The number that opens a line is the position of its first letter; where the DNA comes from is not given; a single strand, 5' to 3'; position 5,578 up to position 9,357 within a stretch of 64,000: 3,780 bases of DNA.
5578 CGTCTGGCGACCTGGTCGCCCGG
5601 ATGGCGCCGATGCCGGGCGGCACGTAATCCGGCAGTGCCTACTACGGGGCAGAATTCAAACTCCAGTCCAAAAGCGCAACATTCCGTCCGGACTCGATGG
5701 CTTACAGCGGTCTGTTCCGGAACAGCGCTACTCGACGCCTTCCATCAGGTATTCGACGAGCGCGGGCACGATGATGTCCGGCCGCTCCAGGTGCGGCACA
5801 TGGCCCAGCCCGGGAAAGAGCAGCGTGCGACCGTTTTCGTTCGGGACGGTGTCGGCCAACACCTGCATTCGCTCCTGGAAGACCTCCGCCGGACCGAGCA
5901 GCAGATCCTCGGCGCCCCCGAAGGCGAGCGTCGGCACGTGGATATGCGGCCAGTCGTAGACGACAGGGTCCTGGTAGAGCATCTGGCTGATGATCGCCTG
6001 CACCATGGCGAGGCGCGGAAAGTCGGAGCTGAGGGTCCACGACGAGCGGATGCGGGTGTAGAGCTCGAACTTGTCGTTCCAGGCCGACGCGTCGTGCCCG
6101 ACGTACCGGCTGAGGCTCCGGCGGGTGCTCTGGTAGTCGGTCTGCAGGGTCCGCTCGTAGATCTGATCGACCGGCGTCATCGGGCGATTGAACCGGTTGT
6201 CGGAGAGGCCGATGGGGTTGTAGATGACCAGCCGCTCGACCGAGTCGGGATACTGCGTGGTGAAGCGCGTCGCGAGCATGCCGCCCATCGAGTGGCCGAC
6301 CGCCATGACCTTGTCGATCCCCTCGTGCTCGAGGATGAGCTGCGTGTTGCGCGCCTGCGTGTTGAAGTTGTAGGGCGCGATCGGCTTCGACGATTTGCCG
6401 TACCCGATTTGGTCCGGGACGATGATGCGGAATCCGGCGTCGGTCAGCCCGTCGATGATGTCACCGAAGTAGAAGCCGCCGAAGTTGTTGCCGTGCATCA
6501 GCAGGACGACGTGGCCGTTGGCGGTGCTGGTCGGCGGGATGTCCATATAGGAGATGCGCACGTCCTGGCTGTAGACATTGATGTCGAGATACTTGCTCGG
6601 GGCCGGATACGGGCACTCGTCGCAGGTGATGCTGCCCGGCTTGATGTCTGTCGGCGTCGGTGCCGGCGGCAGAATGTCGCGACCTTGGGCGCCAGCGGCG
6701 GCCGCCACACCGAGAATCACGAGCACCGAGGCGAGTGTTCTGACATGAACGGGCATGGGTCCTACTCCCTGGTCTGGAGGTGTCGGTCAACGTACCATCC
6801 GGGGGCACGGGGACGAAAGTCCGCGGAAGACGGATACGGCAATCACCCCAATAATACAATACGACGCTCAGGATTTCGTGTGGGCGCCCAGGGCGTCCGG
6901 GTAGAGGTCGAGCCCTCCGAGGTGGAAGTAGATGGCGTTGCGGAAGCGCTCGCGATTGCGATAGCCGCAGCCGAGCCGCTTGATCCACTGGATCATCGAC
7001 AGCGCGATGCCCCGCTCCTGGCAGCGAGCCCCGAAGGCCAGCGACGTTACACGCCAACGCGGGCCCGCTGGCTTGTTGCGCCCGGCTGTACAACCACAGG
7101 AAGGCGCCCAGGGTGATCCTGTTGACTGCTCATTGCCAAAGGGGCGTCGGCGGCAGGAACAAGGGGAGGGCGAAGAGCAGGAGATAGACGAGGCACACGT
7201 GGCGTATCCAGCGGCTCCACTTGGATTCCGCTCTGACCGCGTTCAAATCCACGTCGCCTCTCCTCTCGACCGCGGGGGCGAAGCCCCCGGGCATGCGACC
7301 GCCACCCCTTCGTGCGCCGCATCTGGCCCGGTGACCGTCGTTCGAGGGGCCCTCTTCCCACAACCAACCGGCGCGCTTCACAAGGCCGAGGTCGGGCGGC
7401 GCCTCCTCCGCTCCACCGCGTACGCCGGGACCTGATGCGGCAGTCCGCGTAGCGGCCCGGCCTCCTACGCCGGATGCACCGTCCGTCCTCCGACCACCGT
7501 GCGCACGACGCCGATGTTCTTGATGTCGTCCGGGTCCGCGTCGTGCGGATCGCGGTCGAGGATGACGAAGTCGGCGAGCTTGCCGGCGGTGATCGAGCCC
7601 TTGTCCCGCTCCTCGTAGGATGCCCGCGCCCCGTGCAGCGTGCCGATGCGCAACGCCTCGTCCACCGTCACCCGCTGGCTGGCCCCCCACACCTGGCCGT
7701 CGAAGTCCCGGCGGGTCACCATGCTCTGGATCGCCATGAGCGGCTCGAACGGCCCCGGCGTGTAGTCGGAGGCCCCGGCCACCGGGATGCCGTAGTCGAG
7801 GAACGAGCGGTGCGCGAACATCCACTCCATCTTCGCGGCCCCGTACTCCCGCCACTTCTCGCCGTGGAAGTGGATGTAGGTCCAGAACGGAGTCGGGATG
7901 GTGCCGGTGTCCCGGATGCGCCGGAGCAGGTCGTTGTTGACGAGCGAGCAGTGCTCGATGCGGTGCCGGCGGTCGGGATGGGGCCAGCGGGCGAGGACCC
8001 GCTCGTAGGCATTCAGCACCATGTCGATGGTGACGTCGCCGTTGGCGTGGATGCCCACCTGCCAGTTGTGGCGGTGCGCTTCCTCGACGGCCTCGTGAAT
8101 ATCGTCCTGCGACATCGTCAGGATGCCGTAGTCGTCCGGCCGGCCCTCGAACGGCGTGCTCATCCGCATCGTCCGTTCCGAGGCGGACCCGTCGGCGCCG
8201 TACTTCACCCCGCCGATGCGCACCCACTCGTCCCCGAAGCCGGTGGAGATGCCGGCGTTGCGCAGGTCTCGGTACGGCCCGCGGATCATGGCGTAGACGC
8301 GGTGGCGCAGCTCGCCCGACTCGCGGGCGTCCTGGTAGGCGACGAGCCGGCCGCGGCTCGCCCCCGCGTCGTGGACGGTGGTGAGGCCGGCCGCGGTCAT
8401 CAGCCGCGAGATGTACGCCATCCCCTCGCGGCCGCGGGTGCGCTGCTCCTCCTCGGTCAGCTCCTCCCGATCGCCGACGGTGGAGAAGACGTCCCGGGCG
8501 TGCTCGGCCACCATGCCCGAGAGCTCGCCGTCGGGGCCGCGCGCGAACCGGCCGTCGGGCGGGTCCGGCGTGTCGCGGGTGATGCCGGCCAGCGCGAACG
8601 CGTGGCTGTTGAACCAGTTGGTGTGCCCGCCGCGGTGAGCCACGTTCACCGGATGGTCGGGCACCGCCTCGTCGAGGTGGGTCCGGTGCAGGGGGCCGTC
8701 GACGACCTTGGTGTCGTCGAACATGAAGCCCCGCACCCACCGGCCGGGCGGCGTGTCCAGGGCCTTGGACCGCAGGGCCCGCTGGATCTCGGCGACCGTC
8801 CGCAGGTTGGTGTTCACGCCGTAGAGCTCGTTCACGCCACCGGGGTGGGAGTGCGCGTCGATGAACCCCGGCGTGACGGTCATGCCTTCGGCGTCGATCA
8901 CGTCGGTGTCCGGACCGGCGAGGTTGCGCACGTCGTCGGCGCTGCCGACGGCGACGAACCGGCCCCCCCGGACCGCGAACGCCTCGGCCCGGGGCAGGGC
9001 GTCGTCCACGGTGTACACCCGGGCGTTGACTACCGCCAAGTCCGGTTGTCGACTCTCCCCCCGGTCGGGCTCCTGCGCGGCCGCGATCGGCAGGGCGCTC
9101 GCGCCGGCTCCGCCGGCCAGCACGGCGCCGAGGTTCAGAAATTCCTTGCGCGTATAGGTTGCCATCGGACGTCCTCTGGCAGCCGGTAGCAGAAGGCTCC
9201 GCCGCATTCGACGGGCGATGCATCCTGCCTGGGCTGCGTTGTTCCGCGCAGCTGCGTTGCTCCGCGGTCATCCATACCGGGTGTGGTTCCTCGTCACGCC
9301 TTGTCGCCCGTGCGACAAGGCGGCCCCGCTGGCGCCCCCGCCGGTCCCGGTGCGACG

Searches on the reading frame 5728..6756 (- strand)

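Call 43: search_protein_families(library=pfam, proteins=[window:5728-6756:-], max_evalue=0.001)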
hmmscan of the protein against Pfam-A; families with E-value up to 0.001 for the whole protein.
window:5728-6756:- (342 aa): 5 families
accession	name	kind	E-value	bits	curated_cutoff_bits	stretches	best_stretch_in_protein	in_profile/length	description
PF00561.26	Abhydrolase_1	-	1.2e-24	87.7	25.8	1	83-326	2-245/245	alpha/beta hydrolase fold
PF12697.13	Abhydrolase_6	-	6e-19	70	26.3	1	84-330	1-215/217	Alpha/beta hydrolase family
PF12146.15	Hydrolase_4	-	2.3e-17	63.5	27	1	82-325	5-238/239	Serine aminopeptidase, S33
PF07819.20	PGAP1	-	0.00017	21.8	24.3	1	144-205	87-152/233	PGAP1-like alpha/beta domain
PF06028.17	DUF915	-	0.00098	19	22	0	146-171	101-126/255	Alpha/beta hydrolase of unknown function (DUF915)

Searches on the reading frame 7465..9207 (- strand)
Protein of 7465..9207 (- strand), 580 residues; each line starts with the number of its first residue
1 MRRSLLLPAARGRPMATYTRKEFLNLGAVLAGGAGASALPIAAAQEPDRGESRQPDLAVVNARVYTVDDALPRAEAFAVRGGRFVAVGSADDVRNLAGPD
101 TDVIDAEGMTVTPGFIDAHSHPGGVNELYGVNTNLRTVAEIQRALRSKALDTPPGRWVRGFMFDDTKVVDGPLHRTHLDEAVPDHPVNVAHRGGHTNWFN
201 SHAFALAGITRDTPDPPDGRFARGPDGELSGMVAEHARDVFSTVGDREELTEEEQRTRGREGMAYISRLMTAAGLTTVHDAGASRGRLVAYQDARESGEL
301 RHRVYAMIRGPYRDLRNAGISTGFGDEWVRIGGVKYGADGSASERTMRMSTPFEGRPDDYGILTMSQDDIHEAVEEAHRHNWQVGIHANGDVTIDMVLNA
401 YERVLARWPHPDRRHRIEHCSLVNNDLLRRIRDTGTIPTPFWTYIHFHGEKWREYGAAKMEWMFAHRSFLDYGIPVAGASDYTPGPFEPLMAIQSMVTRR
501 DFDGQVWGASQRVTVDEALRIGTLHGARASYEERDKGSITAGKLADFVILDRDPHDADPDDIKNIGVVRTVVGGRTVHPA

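Call 43: search_protein_families(library=pfam, proteins=[window:7465-9207:-], max_evalue=0.001)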
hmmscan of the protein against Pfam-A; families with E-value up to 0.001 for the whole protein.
window:7465-9207:- (580 aa): 3 families
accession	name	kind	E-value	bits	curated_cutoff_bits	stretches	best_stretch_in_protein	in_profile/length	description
PF07969.17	Amidohydro_3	-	1.2e-93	315.6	29.7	1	102-578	1-472/472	Amidohydrolase family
PF01979.26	Amidohydro_1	-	4.8e-16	59.4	25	1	260-577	35-345/345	Amidohydrolase family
PF22039.1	HUTI_composite_bact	-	0.00016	21.7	25.5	1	76-94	2-20/26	Imidazolonepropionase-like composite domain, bacteria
